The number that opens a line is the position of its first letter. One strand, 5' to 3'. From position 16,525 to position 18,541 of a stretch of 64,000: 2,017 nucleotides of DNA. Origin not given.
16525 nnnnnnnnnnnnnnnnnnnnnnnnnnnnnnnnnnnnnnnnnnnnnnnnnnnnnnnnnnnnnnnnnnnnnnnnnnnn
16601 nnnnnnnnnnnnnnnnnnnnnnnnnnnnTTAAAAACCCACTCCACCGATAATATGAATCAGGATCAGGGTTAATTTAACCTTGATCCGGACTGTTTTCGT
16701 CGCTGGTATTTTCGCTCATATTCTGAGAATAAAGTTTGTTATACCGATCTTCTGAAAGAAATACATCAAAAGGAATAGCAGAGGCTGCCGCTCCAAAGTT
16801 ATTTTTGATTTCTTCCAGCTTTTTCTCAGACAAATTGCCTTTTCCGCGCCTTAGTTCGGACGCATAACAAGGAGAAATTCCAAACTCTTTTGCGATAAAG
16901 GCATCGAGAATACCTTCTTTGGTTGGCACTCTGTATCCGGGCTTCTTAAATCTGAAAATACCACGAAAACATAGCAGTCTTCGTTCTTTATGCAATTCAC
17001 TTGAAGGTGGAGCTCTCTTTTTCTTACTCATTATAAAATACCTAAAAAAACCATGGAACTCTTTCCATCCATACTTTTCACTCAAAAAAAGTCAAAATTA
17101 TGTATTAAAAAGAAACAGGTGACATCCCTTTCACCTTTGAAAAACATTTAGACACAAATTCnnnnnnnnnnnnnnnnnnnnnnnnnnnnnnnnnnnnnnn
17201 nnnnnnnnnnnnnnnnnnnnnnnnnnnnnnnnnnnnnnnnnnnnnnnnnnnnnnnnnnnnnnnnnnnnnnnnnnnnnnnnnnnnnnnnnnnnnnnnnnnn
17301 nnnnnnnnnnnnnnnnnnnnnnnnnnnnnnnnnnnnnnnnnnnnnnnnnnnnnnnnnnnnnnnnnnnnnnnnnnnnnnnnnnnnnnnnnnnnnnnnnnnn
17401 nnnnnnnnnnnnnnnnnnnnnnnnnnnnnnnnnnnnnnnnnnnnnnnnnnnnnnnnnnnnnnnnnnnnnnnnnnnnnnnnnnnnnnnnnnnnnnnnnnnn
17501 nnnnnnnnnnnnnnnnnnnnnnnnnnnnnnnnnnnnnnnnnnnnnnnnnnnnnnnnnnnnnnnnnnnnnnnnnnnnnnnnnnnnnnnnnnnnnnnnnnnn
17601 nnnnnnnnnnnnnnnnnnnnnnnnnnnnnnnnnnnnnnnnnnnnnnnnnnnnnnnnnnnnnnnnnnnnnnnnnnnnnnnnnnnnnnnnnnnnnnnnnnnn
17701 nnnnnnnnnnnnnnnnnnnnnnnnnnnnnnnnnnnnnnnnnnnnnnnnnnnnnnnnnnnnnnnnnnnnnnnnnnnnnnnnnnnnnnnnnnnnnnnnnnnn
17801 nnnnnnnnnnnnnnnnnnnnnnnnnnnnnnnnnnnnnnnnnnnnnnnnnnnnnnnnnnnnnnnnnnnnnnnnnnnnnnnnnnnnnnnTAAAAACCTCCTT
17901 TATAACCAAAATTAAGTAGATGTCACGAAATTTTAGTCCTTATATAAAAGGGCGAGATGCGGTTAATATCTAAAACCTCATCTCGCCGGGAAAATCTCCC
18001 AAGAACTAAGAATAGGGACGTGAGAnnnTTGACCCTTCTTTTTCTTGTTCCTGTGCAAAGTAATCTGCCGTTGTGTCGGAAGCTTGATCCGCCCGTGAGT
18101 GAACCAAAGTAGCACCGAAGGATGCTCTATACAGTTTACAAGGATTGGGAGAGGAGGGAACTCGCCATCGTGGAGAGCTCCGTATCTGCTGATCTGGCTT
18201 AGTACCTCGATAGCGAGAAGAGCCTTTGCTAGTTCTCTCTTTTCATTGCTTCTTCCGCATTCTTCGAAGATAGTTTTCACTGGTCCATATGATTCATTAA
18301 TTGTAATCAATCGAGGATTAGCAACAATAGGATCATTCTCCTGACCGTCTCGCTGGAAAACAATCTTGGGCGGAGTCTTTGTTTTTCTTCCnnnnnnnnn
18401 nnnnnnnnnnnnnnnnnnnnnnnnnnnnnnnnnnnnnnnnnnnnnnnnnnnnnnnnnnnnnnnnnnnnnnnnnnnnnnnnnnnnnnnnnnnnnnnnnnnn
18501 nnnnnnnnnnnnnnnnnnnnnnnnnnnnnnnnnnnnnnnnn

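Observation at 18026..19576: MORC/Hsp90/MutL-like GHKL ATPase with an unusual G/K/D-rich disordered linker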

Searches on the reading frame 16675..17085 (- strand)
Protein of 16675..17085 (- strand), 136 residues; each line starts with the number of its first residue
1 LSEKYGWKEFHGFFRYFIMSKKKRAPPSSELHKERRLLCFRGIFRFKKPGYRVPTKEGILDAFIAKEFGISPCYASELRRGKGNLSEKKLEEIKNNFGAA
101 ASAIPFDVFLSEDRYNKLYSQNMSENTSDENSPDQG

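Call 3: search_protein_families(library=pfam, proteins=[window:16675-17085:-], max_evalue=1)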
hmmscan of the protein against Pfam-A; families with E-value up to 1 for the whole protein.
window:16675-17085:- (136 aa): 0 families

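Call 6: search_protein_families(library=padloc, proteins=[window:16675-17085:-], max_evalue=0.1)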
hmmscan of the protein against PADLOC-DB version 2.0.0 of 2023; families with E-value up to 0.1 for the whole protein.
window:16675-17085:- (136 aa): 2 families
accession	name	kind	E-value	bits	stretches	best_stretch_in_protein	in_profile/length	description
PDLC02926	HTH_VI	-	0.021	13.1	1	64-116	20-69/92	-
PDLC03665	Control_protein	-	0.036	12.3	1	62-102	26-66/77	control protein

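Call 14: search_protein_families(library=phrogs, proteins=[window:16675-17085:-], max_evalue=0.01)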
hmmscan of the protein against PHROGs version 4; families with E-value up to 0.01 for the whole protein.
window:16675-17085:- (136 aa): 0 families

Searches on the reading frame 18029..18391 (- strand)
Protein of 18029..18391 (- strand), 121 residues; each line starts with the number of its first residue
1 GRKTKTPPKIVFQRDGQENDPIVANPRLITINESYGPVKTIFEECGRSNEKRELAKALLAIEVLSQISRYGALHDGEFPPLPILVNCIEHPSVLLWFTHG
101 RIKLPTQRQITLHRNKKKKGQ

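Call 88: search_solved_structures(query=A6, max_evalue=5)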
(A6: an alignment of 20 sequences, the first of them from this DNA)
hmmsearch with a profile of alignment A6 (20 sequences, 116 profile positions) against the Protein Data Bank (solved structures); distinct sequences matched with E-value up to 5: 3.
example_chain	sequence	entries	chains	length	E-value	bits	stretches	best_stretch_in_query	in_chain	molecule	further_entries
2cdu_A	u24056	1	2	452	0.82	12.8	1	33-73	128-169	NADPH OXIDASE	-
8iuf_C4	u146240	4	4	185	1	12.4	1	24-54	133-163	NDUFC2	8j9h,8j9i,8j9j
6jbu_A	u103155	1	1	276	1.7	11.7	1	24-50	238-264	Adhesion G protein-coupled receptor L3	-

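Call 89: search_protein_families(library=pfam, alignment_id=A6, max_evalue=0.1)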
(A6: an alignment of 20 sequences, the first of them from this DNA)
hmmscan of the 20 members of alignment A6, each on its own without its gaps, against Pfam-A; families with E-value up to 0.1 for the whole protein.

A. member 1, seq(121 aa): 0 families

B. families by the number of members that match (of 20 scanned): 4 families
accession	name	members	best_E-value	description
PF05028.20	PARG_cat_C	1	0.01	Poly (ADP-ribose) glycohydrolase (PARG), Macro domain fold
PF03362.18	Herpes_UL47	1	0.05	Herpesvirus UL47 protein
PF13093.11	FTA4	1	0.08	Kinetochore complex Fta4 of Sim4 subunit, or CENP-50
PF21662.3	WipA_N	1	0.082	WipA, alpha-helical hairpin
